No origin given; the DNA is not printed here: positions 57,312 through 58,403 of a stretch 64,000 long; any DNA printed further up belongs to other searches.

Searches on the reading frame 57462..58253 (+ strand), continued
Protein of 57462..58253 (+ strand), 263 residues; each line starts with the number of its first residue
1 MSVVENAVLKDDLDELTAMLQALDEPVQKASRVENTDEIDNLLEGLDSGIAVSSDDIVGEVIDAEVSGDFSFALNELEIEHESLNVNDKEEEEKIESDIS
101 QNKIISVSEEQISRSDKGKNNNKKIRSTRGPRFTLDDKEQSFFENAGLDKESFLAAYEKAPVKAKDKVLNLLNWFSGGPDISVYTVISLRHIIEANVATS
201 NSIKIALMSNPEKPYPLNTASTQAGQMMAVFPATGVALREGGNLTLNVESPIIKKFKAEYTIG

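Call 55: search_solved_structures(query=A4, max_evalue=10)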
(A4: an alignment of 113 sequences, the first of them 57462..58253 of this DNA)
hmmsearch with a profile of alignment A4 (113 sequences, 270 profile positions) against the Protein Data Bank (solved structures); distinct sequences matched with E-value up to 10: 8.
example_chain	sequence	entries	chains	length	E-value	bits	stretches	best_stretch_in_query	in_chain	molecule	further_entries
8zdl_A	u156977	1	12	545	0.0079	19.6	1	36-110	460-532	Protal Protein (gp5)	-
9l94_Q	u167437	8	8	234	0.19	15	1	17-118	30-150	Large ribosomal subunit protein eL32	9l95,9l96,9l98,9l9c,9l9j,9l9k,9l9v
3um3_B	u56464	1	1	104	0.22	14.8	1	26-102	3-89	Charged multivesicular body protein 4b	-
8w9z_D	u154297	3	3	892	0.96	12.7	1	23-132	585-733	PAP1(pTAC3)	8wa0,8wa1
7ko8_A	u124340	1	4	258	1.5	12.1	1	55-120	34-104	Capsid protein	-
8xzv_H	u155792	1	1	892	2.3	11.5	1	22-132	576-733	pTAC3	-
9b62_G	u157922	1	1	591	3.6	10.8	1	25-97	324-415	Ran GTPase-activating protein 1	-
8onz_A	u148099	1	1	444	8.8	9.6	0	69-121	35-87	Methionine aminopeptidase 2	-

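Call 56: search_protein_families(library=ncbifam, proteins=[window:57462-58253:+, P0083, P0100, P0125, P0150, P0075], max_evalue=0.1)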
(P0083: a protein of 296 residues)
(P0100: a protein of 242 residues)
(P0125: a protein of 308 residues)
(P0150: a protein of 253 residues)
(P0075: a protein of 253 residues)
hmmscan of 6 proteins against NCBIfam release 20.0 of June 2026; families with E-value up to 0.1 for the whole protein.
window:57462-58253:+ (263 aa): 0 families

P0083 (296 aa): 0 families

P0100 (242 aa): 2 families
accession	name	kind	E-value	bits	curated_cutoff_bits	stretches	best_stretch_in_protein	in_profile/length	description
TIGR02779.1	NHEJ_ligase_lig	equivalog_domain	0.0033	16.7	227.75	1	15-59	57-100/302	non-homologous end-joining DNA ligase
NF005796.0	PRK07636.1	subfamily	0.056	12.6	337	0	22-54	65-96/275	ATP-dependent DNA ligase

P0125 (308 aa): 0 families

P0150 (253 aa): 0 families

P0075 (253 aa): 0 families

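Call 70: predict_structure(alignment_id=A4)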
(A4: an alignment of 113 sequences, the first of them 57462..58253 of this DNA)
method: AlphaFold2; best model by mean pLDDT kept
length: 263 residues; sequences in the alignment: 113
mean_pLDDT: 79.1   pTM: 0.57
mean pLDDT of the five models: 79.1, 78.6, 78.2, 78.1, 76.9
residues with pLDDT >= 90: 129; 70-90: 38; 50-70: 66; < 50: 30
segments of 3 or more residues with pLDDT < 50: 79-105
pLDDT, mean of each block of 10 residues (from residue 1): 56 84 68 62 70 55 55 60 46 42 52 68 75 95 98 98 98 97 98 98 98 98 98 98 98 97 62
secondary structure, 60 per line:
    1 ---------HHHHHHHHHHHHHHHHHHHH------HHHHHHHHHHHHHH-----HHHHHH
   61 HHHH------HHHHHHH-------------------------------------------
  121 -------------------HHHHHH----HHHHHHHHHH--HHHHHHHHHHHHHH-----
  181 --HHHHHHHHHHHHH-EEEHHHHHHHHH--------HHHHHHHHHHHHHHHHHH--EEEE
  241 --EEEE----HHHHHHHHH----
elements in order: H10-29 H36-49 H55-64 H71-77 H140-145 H150-159 H162-175 H183-195 E197-199 H200-208 H217-234 E237-240 E243-246 H251-259

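Call 77: fold_search(model_id=the predicted structure, library=pdb)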
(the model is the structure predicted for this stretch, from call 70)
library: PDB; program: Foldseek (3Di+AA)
matches with E <= 10: 440; with E <= 0.001: 0
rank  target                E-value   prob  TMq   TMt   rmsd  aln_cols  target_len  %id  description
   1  7dg2_A                1.6e-01  0.97  0.25  0.29   4.2        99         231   16  Nse1-Nse3-Nse4 complex (released 2021-05-26)
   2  2fna_A                1.6e-01  0.82  0.22  0.17   9.5       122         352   14  Crystal structure of an archaeal aaa+ atpase (sso1545) from sulfolobus solfataricus p2 at 2.00 A resolution (released 2006-02-07)
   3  4m6x_B                2.4e-01  0.66  0.21  0.17   7.2       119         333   11  Mutant structure of methyltransferase from Streptomyces hygroscopicus complexed with S-adenosyl-L-homocysteine and met (released 2014-06-25)
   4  3pqj_A                3.9e-01  0.66  0.22  0.50   6.7       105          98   19  Crystal Structure of the transcriptional repressor BigR from Xylella fastidiosa (released 2011-06-01)
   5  3rpu_H                4.1e-01  0.30  0.18  0.23   9.0       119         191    9  Crystal structure of the MukE-MukF complex (released 2012-03-14)
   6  9qlj                  4.4e-01  0.18  0.15  0.18  10.8       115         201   12  Crystal Structure of a Disordered Apo-form of A. Fischeri FNR (released 2026-04-08)
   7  2co5_A                4.9e-01  0.87  0.24  0.60   3.6        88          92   10  F93 FROM STIV, a winged-helix DNA-binding protein (released 2006-05-31)
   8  2d45_A                4.9e-01  0.77  0.23  0.45   4.5        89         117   19  Crystal structure of the MecI-mecA repressor-operator complex (released 2005-10-25)
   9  4m71_A                4.9e-01  0.47  0.21  0.17   7.2       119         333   11  Mutant structure of methyltransferase from Streptomyces hygroscopicus complexed with S-adenosyl-L-homocysteine and met (released 2014-06-25)
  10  1cf7_B                5.5e-01  0.69  0.18  0.49   4.6        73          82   12  STRUCTURAL BASIS OF DNA RECOGNITION BY THE HETERODIMERIC CELL CYCLE TRANSCRIPTION FACTOR E2F-DP (released 1999-04-02)
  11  2fxa_D                5.8e-01  0.60  0.24  0.39  14.7       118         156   17  Structure of the Protease Production Regulatory Protein hpr from Bacillus subtilis. (released 2006-03-14)
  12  4txa                  5.8e-01  0.23  0.21  0.16  11.9       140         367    8  Crystal structure of N-terminus of Roquin (released 2015-03-11)
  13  7bzh_MODEL_1_A        6.2e-01  0.69  0.17  0.58   3.6        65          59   15  Solution structure of a DNA binding protein from Sulfolobus islandicus (released 2021-04-28)
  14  2zkz_A                6.5e-01  0.69  0.23  0.59   5.3       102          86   12  Crystal structure of the transcriptional repressor PagR of Bacillus anthracis (released 2009-04-07)
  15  5hvq_C                6.5e-01  0.28  0.19  0.21   7.5       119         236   18  Alternative model of the MAGE-G1 NSE-1 complex (released 2016-10-26)
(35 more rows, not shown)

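Call 79: find_related_loci(query=A2, collection=viral_contigs, flank=6000)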
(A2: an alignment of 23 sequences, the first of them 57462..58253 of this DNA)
Query A2 (263 aa) in viral_contigs; peptide patterns used: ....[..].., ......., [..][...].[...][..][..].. (x = any residue, [..] = any of these).
326 stretches matched a pattern; 91 encode a relative of the query (tblastn E <= 1e-3); the best 80 are kept; 80 distinct loci.
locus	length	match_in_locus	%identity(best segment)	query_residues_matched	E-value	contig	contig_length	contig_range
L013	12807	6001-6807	67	1-263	4e-109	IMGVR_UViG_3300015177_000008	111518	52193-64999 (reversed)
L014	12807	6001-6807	67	1-263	2e-108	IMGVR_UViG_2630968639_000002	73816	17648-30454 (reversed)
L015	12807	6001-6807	67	1-263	1e-108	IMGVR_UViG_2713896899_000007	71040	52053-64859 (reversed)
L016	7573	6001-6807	67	1-263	1e-108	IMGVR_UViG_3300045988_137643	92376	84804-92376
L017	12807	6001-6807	67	1-263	8e-109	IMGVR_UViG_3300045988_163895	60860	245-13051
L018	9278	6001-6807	67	1-263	2e-108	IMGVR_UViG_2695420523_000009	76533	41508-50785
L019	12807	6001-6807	67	1-263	2e-108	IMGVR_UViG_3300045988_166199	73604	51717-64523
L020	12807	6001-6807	67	1-263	3e-108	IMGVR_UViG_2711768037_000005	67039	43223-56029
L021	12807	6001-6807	67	1-263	2e-108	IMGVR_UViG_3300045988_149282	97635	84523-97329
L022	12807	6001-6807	68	1-263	2e-108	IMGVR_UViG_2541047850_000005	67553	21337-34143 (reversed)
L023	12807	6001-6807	67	1-263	2e-108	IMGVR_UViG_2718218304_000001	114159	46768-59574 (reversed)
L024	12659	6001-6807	67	1-263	2e-108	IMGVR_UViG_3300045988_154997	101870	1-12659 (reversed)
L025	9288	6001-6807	67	1-263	2e-108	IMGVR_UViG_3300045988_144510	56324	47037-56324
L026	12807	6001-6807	67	1-263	2e-108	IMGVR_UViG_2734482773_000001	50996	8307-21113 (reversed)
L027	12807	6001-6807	67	1-263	2e-108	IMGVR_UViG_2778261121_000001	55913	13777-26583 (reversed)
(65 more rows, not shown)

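Call 81: find_related_loci(query=A6, collection=viral_contigs, flank=6000)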
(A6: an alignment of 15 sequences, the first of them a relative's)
Query A6 (296 aa) in viral_contigs; peptide patterns used: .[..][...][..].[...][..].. (x = any residue, [..] = any of these).
53 stretches matched a pattern; 27 encode a relative of the query (tblastn E <= 1e-3); 27 distinct loci.
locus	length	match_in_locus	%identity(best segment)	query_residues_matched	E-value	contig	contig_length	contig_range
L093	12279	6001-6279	47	191-286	6e-19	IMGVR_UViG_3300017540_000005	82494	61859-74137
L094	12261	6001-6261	48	188-277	2e-16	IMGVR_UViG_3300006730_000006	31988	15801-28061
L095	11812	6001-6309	43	191-286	6e-17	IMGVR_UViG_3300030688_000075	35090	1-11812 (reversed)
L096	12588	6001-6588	33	57-286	1e-15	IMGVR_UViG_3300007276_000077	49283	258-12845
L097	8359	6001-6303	38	190-290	1e-15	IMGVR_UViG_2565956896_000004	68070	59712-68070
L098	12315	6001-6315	41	191-294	2e-15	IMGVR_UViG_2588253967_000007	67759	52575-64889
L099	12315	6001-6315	41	191-294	2e-15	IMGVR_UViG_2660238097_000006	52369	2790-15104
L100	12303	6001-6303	38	190-290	2e-15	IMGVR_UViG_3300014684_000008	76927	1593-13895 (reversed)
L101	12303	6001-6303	38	190-290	2e-15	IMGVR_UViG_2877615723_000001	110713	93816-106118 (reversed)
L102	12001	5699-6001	38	190-290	2e-15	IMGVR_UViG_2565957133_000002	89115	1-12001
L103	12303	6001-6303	38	190-290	2e-15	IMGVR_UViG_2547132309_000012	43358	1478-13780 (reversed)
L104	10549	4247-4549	38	190-290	2e-15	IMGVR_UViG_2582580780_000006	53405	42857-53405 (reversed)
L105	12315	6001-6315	41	191-294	2e-15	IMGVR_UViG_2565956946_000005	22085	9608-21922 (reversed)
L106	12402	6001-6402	33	136-294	4e-15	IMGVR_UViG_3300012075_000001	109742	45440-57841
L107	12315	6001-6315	41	191-294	2e-15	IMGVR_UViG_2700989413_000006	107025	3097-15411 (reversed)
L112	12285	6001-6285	45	191-286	3e-14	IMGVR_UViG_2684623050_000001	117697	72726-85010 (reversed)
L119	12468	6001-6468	30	151-295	6e-12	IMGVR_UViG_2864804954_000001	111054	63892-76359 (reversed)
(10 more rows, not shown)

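Call 86: search_protein_families(library=pfam, proteins=[L096:6701-7219:+, L119:6543-6878:+, L106:6445-6798:+, L106:7010-7417:+, L112:6381-6953:+, L093:6402-7061:+, L094:6580-6918:+, L095:6403-6795:+, L100:4813-5325:+, L119:4733-5164:+], max_evalue=0.01)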
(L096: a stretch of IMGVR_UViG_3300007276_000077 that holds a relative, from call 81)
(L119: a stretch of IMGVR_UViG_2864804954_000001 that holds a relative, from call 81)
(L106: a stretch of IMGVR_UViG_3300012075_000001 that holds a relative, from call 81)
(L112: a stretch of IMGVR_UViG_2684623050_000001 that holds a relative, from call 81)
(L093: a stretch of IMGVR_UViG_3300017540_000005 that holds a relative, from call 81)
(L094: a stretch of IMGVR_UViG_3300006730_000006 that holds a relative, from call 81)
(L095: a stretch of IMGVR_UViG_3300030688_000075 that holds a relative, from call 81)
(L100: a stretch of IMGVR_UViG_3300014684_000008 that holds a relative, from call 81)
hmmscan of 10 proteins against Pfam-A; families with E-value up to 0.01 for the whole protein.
L096:6701-7219:+ (172 aa): 0 families

L119:6543-6878:+ (111 aa): 0 families

L106:6445-6798:+ (117 aa): 0 families

L106:7010-7417:+ (135 aa): 0 families

L112:6381-6953:+ (190 aa): 0 families

L093:6402-7061:+ (219 aa): 0 families

L094:6580-6918:+ (112 aa): 0 families

L095:6403-6795:+ (130 aa): 0 families

L100:4813-5325:+ (170 aa): 0 families

L119:4733-5164:+ (143 aa): 0 families

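Call 96: search_protein_families(library=padloc, proteins=[window:57462-58253:+], max_evalue=0.01)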
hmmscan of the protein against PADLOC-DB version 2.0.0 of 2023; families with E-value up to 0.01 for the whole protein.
window:57462-58253:+ (263 aa): 0 families
